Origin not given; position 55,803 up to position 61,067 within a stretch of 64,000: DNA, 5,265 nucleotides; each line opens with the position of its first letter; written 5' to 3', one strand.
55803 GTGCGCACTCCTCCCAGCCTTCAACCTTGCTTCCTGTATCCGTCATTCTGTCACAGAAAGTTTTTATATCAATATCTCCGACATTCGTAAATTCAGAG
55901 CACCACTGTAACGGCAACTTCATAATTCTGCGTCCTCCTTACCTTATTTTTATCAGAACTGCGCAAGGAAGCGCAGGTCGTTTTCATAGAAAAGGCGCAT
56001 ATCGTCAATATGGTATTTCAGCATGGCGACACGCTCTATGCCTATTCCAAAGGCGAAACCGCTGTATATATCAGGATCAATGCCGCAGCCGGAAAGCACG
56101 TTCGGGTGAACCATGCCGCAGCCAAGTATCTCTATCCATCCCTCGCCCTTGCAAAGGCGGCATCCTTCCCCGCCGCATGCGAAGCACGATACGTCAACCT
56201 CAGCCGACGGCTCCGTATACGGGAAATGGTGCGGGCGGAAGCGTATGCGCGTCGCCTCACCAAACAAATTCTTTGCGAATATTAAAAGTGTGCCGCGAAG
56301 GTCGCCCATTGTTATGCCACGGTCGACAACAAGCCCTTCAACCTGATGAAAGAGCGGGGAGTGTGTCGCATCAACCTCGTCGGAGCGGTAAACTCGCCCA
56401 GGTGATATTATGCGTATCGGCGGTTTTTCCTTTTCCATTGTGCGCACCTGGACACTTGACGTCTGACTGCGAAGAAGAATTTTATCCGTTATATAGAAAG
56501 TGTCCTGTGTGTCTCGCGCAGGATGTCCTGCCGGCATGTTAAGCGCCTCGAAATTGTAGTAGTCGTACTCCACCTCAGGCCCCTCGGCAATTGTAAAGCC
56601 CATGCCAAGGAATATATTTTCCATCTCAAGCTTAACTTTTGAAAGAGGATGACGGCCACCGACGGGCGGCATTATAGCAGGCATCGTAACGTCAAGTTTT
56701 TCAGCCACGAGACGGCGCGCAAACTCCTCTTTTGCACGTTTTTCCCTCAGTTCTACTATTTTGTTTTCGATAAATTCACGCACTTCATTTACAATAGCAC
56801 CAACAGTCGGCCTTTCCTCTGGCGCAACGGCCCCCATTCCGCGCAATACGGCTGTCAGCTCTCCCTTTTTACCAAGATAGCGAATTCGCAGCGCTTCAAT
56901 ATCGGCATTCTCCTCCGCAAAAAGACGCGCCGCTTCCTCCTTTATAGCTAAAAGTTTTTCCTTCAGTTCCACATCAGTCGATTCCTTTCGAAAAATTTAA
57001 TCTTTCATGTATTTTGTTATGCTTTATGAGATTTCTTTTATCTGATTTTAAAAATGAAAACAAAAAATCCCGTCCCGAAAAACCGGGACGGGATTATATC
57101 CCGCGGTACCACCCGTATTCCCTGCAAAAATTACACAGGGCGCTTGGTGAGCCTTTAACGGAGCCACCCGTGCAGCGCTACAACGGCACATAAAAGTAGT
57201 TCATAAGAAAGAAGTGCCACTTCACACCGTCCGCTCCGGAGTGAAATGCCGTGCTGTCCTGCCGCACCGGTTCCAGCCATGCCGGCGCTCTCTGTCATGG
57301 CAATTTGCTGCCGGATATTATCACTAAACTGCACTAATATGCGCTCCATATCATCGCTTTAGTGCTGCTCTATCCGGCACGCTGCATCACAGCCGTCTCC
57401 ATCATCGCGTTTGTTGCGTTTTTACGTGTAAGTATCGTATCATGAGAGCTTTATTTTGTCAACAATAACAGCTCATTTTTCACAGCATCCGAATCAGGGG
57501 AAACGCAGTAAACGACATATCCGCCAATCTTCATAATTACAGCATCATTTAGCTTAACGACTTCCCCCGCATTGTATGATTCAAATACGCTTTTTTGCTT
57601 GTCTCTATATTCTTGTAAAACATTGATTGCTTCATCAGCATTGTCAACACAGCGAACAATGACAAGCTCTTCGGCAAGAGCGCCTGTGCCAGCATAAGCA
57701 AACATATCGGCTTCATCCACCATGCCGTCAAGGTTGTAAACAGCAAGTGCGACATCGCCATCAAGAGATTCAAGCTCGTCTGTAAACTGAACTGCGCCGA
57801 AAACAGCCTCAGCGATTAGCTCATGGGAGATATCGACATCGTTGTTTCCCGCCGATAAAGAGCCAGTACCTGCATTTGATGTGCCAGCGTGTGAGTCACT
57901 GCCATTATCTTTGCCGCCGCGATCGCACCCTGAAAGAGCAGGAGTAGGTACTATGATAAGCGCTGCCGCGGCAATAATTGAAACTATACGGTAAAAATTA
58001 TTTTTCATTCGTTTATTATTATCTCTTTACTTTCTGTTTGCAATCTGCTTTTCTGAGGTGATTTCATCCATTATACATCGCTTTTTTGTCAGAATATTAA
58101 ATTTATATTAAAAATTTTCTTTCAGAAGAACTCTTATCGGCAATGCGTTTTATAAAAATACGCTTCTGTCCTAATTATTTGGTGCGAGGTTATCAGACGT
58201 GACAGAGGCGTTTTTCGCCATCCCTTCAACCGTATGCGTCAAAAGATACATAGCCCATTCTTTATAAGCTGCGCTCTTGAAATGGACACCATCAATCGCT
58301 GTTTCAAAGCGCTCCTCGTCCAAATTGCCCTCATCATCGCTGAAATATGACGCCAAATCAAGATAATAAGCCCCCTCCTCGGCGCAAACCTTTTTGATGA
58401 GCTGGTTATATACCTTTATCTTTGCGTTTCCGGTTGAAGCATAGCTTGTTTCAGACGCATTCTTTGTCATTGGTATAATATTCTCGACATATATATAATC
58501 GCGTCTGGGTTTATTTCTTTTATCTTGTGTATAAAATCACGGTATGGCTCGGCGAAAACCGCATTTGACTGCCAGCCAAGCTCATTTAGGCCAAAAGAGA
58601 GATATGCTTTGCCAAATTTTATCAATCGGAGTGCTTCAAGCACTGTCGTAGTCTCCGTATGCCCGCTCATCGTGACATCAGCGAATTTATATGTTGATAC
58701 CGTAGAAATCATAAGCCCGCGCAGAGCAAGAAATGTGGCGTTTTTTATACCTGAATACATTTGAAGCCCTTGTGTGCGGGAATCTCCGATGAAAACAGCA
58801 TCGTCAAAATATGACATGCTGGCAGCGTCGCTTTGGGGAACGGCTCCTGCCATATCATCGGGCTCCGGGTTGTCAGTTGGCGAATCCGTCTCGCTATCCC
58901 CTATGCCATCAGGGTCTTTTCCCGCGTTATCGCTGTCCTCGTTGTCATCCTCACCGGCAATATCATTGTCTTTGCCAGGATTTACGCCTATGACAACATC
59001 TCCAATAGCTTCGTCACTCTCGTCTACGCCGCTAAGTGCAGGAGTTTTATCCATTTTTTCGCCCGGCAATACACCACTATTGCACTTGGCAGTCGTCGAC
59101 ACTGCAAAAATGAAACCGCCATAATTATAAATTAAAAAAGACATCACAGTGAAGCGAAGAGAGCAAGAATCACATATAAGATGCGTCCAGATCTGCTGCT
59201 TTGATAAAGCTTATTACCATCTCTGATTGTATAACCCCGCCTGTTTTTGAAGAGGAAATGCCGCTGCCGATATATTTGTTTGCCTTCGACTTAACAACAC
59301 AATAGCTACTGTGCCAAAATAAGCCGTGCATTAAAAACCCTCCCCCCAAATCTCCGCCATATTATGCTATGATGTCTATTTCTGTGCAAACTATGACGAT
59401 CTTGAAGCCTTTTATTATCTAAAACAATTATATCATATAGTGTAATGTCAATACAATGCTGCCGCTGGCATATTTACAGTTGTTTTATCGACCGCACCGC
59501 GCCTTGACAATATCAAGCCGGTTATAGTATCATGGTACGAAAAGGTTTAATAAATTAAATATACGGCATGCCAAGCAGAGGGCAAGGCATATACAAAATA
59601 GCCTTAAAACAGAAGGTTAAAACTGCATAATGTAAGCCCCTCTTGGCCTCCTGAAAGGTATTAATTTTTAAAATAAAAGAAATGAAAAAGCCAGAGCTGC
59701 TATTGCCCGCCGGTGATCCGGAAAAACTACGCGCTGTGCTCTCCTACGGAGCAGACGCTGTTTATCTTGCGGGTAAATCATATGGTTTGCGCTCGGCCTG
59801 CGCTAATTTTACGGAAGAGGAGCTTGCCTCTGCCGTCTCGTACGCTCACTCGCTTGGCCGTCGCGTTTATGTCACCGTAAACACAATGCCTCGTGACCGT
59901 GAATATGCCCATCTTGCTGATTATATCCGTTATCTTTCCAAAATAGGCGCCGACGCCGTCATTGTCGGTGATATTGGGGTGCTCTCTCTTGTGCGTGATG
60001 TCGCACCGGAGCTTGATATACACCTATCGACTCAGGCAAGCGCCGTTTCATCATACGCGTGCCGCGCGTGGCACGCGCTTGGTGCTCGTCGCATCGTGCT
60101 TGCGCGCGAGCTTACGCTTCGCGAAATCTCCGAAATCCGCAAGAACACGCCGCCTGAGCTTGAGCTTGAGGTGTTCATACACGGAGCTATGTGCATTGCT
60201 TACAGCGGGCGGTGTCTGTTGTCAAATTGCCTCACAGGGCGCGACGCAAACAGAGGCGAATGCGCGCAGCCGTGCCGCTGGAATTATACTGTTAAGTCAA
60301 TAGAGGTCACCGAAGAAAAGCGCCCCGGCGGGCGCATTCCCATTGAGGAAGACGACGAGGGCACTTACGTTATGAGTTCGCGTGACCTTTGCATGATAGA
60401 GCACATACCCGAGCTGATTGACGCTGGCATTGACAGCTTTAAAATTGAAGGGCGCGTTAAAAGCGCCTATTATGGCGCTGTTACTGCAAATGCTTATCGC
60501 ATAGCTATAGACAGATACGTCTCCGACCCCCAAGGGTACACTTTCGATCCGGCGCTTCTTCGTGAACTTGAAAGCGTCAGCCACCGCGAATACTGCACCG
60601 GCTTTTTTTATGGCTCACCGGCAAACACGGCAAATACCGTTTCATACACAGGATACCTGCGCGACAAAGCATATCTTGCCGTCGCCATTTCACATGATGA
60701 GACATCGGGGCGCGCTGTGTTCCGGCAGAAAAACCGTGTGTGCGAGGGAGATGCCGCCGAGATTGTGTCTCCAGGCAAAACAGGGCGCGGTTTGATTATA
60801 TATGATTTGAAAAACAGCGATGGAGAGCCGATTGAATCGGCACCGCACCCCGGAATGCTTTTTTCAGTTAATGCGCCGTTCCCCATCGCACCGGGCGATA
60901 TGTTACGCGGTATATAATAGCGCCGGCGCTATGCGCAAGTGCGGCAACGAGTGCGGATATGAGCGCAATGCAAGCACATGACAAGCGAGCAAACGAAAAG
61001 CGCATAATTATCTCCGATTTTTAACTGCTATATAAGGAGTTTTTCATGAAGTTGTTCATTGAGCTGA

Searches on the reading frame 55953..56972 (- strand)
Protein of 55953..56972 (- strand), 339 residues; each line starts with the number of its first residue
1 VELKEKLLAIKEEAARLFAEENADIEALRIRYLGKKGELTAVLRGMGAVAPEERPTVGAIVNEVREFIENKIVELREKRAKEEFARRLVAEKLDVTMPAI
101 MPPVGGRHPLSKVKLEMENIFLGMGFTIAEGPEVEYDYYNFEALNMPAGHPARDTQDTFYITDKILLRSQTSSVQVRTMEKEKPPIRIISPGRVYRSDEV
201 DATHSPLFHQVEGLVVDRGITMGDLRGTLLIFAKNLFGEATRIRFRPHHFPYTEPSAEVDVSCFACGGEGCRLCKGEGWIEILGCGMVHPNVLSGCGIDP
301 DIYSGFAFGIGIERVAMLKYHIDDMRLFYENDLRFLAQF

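Call 84: search_protein_families(library=pfam, proteins=[window:55953-56972:-], max_evalue=0.00001)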
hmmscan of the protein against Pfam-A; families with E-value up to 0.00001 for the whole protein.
window:55953-56972:- (339 aa): 2 families
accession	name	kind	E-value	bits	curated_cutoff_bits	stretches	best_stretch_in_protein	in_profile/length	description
PF01409.25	tRNA-synt_2d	-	5.2e-103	344.2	19.8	1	93-339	2-246/246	tRNA synthetases class II core domain (F)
PF02912.23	Phe_tRNA-synt_N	-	2.4e-22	79.1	22.3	1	23-88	4-69/69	Aminoacyl tRNA synthetase class II, N-terminal domain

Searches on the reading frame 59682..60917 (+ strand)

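Call 84: search_protein_families(library=pfam, proteins=[window:59682-60917:+], max_evalue=0.00001)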
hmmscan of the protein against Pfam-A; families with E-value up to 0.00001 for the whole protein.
window:59682-60917:+ (411 aa): 2 families
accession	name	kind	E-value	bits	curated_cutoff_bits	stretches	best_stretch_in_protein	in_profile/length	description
PF01136.24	Peptidase_U32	-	6.2e-94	314.1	22.4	1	77-313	3-231/233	Peptidase family U32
PF16325.11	Peptidase_U32_C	-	9.7e-18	64.5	28.2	1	329-409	3-83/83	Peptidase family U32 C-terminal domain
